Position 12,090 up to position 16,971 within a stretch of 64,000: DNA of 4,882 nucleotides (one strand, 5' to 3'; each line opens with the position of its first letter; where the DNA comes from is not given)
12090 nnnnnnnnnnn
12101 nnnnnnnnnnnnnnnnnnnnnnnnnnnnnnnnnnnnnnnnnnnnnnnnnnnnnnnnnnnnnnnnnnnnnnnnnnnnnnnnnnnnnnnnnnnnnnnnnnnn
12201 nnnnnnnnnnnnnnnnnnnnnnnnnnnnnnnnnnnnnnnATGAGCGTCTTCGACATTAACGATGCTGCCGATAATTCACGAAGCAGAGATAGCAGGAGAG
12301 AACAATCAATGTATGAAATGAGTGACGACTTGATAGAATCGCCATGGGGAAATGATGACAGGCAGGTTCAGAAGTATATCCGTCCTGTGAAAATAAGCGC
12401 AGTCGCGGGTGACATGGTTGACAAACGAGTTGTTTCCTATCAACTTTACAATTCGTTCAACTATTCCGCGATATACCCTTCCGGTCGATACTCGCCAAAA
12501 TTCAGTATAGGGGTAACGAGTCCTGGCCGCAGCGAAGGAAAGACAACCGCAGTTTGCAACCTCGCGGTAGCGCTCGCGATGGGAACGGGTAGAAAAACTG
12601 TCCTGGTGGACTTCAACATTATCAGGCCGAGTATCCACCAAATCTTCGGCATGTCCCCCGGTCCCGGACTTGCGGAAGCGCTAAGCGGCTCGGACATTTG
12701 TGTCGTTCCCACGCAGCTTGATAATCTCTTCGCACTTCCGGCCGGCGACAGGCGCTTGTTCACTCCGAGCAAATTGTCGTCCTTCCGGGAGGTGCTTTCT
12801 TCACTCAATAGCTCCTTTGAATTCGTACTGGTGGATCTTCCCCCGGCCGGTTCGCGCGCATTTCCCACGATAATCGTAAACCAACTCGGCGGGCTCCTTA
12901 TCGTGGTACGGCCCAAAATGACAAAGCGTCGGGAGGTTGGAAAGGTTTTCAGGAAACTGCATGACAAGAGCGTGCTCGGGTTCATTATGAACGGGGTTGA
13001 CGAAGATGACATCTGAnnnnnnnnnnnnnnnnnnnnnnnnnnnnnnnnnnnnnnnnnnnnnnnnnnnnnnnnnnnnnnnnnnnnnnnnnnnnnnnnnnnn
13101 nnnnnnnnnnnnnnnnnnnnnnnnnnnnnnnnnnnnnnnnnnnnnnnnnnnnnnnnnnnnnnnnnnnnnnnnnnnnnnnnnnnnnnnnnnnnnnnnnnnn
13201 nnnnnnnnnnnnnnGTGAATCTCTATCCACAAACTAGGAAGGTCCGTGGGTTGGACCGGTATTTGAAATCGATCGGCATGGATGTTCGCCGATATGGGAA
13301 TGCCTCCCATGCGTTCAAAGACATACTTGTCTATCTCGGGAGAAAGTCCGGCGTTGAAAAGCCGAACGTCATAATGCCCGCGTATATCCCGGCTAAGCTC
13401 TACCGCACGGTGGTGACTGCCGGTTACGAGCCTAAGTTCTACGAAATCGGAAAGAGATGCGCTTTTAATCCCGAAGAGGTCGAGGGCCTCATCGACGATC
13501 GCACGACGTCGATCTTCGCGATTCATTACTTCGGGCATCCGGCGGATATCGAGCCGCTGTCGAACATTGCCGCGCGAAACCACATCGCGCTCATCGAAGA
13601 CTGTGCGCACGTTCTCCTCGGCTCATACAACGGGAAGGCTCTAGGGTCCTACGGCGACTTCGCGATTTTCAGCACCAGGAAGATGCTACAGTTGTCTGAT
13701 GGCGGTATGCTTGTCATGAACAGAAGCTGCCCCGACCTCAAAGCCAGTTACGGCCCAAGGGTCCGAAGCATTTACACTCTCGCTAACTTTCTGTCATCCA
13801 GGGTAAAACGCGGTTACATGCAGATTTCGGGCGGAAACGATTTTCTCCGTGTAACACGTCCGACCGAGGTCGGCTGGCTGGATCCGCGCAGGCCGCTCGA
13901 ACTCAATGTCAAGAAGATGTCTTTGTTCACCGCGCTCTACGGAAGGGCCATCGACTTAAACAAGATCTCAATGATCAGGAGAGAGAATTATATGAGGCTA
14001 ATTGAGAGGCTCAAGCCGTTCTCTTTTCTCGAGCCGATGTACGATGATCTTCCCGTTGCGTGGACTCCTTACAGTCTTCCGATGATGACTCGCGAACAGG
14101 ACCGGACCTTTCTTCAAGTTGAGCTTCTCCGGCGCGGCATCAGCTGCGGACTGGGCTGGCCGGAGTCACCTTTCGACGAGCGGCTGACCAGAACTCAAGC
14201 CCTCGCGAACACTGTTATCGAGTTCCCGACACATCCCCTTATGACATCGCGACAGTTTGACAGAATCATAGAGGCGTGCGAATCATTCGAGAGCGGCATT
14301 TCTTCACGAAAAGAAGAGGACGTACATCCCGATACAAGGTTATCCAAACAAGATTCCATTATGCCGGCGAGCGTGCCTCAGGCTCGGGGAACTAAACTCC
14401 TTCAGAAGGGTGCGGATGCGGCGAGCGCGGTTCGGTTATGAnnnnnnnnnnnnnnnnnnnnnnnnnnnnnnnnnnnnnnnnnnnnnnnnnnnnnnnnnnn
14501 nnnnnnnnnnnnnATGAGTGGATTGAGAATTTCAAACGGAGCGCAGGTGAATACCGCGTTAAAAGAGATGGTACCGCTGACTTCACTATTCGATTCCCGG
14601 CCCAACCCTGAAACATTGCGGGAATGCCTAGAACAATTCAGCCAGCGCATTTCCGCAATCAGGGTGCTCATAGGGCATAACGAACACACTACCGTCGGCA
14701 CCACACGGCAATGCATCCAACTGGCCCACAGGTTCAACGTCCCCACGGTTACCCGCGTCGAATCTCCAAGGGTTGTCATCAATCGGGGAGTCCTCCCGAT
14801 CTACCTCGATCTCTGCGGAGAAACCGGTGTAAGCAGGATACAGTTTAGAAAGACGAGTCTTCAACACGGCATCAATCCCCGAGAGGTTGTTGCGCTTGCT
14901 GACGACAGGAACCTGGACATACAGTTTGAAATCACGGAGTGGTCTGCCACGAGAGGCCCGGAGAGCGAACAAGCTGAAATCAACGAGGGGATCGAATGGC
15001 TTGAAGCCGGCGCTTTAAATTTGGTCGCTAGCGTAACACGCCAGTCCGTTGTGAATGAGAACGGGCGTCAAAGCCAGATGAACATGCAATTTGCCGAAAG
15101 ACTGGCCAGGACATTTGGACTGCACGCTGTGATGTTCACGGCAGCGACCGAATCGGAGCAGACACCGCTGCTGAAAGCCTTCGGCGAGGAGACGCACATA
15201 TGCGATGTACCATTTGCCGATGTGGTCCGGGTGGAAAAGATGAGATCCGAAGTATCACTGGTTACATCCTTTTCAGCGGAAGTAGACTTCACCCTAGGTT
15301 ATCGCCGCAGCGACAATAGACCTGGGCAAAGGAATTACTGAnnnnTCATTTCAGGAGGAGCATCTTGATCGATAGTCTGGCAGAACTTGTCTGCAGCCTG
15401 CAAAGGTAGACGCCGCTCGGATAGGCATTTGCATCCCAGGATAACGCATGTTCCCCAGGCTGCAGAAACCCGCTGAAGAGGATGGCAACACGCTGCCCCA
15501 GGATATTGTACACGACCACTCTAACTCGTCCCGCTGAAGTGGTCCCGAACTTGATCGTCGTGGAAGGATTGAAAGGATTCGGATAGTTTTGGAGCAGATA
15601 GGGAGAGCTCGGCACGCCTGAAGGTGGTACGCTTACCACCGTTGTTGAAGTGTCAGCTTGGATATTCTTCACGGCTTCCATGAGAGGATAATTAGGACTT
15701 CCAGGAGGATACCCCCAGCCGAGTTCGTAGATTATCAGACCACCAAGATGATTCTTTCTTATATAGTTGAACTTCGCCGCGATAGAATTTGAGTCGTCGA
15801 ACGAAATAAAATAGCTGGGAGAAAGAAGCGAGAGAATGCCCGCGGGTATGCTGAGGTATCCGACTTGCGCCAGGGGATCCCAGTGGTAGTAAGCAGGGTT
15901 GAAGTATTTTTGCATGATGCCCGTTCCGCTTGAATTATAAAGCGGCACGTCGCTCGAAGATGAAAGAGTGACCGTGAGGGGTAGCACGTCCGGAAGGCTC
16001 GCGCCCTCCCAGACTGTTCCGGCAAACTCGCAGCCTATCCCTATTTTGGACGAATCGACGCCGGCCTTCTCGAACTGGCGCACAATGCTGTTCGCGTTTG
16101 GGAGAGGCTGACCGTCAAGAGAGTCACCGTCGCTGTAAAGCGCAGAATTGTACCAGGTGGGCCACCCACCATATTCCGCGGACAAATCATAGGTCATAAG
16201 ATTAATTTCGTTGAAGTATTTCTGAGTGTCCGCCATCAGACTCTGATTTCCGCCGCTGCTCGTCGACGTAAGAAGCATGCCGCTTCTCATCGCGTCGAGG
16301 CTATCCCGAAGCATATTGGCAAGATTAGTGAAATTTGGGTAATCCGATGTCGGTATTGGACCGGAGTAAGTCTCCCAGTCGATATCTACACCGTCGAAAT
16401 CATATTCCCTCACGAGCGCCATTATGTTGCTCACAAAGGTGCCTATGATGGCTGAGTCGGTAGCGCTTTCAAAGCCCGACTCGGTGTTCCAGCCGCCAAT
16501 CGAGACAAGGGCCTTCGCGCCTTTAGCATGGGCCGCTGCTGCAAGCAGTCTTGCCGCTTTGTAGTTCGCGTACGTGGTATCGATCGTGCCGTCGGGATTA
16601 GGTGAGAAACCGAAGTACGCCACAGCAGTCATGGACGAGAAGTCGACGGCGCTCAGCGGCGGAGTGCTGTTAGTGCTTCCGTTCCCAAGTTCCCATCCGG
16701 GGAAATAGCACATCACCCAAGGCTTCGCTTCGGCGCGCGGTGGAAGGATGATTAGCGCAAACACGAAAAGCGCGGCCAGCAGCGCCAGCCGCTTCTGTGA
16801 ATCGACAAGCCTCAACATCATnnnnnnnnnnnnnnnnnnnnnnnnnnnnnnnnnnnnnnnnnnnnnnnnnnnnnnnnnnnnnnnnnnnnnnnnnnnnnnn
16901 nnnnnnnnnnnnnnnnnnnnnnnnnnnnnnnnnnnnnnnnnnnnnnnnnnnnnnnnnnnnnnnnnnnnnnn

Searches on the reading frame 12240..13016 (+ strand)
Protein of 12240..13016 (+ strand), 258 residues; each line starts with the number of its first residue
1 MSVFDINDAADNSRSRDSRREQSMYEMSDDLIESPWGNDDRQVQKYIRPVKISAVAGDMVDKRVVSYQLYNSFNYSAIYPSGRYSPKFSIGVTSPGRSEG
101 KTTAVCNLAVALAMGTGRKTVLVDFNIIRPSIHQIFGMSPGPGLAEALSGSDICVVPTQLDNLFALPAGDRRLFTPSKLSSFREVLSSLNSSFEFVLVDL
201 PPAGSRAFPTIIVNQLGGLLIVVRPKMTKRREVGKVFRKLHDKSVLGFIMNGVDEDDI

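Call 6: search_protein_families(library=ncbifam, proteins=[window:12240-13016:+])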
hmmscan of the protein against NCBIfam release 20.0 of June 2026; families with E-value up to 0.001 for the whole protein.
window:12240-13016:+ (258 aa): 10 families
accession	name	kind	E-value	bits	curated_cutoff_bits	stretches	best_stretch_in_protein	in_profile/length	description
TIGR03018.1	pepcterm_TyrKin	hypoth_equivalog_domain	1.7e-25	89.6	230.65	1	86-251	34-207/207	XrtA-associated tyrosine autokinase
TIGR01007.1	eps_fam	subfamily_domain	8.4e-22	77.7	108.05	1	89-256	19-193/204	polysaccharide biosynthesis tyrosine autokinase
TIGR03029.1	EpsG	equivalog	1e-14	54.4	313.8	1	90-243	106-263/274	chain length determinant protein tyrosine kinase EpsG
TIGR01969.1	minD_arch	subfamily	7.9e-11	41.6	201.75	1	92-256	5-173/251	cell division ATPase MinD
NF008568.0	PRK11519.1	equivalog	1.3e-10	40.1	1068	1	97-252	536-697/720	tyrosine-protein kinase Wzc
TIGR01968.1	minD_bact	equivalog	3.1e-09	36.5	212.9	1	158-244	77-162/261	septum site-determining protein MinD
NF007350.0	PRK09841.1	equivalog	5.9e-08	31.3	1248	1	92-253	536-703/726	tyrosine-protein kinase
TIGR01005.1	eps_transp_fam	subfamily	6.1e-08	31.3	411.7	1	90-257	549-722/754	exopolysaccharide transport protein family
NF008079.0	PRK10818.1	equivalog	6.6e-05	22.4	508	1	90-243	5-163/270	septum site-determining protein MinD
NF041136.1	MrpORP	equivalog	0.00076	18.9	450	0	90-139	8-56/365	iron-sulfur cluster carrier protein MrpORP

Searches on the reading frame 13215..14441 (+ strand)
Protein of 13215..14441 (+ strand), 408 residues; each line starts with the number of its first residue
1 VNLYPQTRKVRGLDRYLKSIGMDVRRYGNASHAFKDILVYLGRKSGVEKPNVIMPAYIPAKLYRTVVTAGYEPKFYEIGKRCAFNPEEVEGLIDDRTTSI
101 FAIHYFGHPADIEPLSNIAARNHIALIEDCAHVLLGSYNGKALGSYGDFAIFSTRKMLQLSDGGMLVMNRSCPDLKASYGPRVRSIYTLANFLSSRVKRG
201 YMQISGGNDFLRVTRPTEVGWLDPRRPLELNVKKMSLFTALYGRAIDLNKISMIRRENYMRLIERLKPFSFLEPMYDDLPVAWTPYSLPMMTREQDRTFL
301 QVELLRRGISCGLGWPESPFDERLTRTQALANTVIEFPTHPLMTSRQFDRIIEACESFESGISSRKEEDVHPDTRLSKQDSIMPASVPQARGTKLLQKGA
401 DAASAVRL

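Call 6: search_protein_families(library=ncbifam, proteins=[window:13215-14441:+])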
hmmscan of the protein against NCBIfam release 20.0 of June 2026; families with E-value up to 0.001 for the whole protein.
window:13215-14441:+ (408 aa): 7 families
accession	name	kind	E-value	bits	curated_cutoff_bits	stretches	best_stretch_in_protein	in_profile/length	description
NF008687.0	PRK11706.1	equivalog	1.6e-20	73.2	375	1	50-170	72-195/375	dTDP-4-amino-4,6-dideoxygalactose transaminase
NF008658.2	PRK11658.1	equivalog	5.4e-17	61.5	631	1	39-169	66-195/379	UDP-4-amino-4-deoxy-L-arabinose aminotransferase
TIGR04427.1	PLP_DesI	equivalog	1.2e-15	57.5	650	1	41-170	83-214/390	dTDP-4-dehydro-6-deoxyglucose aminotransferase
TIGR02379.1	ECA_wecE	subfamily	3.5e-15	55.6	434.85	1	51-170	73-196/376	dTDP-4-amino-4,6-dideoxy-D-glucose transaminase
TIGR03588.1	PseC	equivalog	8e-14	51.3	423.5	1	66-170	87-200/380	UDP-4-amino-4,6-dideoxy-N-acetyl-beta-L-altrosamine transaminase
TIGR04181.1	NHT_00031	hypoth_equivalog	1e-13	50.9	420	1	95-171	133-211/359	LegC family aminotransferase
NF011936.0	PRK15407.1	equivalog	3.7e-10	39.1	423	1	81-170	146-237/440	lipopolysaccharide biosynthesis protein RfbH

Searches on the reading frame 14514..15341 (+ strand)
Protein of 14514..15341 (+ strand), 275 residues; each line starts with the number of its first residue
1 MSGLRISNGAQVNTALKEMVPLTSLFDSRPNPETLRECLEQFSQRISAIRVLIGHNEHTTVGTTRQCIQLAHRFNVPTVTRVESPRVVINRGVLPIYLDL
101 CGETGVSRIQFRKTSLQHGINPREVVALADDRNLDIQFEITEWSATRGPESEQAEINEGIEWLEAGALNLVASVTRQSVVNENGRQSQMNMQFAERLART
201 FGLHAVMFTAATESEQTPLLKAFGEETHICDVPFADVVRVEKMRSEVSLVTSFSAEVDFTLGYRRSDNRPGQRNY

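Call 6: search_protein_families(library=ncbifam, proteins=[window:14514-15341:+])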
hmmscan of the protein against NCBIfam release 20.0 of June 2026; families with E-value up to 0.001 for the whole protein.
window:14514-15341:+ (275 aa): 1 family
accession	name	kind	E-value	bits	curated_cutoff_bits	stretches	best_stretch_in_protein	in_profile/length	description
TIGR03849.2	arch_ComA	equivalog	1.9e-07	30.8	280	1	23-245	9-233/241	phosphosulfolactate synthase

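Call 57: search_protein_families(library=pfam, proteins=[window:14514-15341:+], max_evalue=0.0001)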
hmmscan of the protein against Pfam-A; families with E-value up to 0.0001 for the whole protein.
window:14514-15341:+ (275 aa): 1 family
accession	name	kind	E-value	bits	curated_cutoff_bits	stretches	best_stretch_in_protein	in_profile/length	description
PF02679.21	ComA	-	4.2e-16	59.6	25.2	1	22-246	12-239/243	(2R)-phospho-3-sulfolactate synthase (ComA)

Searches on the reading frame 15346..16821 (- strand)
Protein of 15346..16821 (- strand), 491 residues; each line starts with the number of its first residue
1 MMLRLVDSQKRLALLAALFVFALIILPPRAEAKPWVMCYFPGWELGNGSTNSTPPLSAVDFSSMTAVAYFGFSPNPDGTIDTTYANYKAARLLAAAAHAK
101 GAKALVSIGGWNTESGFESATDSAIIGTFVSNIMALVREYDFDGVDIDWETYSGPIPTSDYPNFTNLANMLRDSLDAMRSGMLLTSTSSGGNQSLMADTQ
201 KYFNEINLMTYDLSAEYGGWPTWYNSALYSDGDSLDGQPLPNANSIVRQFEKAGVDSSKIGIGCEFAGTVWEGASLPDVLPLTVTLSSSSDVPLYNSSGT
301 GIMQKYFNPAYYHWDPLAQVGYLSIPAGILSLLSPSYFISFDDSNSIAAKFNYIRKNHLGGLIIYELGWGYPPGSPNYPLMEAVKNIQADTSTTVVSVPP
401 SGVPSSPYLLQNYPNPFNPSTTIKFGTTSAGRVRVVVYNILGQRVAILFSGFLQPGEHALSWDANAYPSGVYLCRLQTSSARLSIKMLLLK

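Call 6: search_protein_families(library=ncbifam, proteins=[window:15346-16821:-])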
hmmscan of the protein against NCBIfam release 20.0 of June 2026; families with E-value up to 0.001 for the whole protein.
window:15346-16821:- (491 aa): 4 families
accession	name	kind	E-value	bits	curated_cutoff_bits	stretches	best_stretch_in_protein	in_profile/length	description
NF052619.1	ChiD_Serratia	equivalog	1.6e-17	63.6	750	1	102-277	104-285/416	chitinase ChiD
TIGR04183.1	Por_Secre_tail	domain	5.2e-10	39.2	23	1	413-487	2-69/72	T9SS type A sorting domain-containing protein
NF052323.1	T9SSA_dep_M6i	equivalog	6.7e-06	24.3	600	1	412-480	960-1028/1043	T9SS-dependent M6-like inactivated metalloprotease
NF038113.1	T9SSA_dep_M36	equivalog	4.2e-05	21.9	885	1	411-488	794-867/869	T9SS-dependent M36 family metallopeptidase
